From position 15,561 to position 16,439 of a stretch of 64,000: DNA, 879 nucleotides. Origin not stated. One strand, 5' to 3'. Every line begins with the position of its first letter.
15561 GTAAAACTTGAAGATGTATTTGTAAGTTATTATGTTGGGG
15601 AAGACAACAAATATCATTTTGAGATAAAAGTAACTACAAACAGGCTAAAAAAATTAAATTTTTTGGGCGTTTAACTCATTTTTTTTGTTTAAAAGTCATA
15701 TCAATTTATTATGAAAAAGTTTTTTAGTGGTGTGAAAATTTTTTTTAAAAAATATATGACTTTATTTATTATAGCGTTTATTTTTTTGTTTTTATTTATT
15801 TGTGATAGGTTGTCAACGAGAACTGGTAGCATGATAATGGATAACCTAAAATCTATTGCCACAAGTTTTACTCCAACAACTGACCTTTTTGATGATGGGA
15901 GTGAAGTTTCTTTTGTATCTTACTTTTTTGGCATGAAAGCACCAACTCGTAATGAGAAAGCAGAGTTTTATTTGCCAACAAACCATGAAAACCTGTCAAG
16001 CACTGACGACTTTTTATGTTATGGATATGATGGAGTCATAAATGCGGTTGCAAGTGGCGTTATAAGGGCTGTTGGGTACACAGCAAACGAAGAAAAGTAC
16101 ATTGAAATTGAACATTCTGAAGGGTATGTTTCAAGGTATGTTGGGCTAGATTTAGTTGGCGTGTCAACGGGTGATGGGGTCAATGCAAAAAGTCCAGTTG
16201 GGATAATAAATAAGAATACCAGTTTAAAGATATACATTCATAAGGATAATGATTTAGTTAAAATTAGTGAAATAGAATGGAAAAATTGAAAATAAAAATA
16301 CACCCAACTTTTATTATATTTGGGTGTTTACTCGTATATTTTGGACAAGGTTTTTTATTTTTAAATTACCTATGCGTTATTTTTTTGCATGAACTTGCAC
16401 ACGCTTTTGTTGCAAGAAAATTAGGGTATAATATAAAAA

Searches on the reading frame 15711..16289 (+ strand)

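Call 7: search_protein_families(library=ncbifam, proteins=[window:15711-16289:+], max_evalue=0.01)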
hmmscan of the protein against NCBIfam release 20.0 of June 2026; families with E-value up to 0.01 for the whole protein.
window:15711-16289:+ (192 aa): 5 families
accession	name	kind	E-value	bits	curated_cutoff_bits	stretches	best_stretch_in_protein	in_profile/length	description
NF047755.1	LIC_10271_M23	exception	6e-07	29.4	180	1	110-179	130-199/207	LIC_10271 family cell wall hydrolase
NF052336.1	PdgHdaseHSB100310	equivalog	3e-05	23.5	500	1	110-177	70-138/316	peptidoglycan hydrolase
NF053824.1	PdgNdpepShyC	equivalog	0.00042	19.3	700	1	110-166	309-365/429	peptidoglycan DD-endopeptidase ShyC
NF047657.1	CellWlHdaseLepto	equivalog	0.0011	18.5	400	1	114-172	145-203/221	hypothetical protein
NF053738.1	S2SprSpoIIQBc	equivalog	0.0033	17.1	250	1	110-169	137-196/232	stage II sporulation protein SpoIIQ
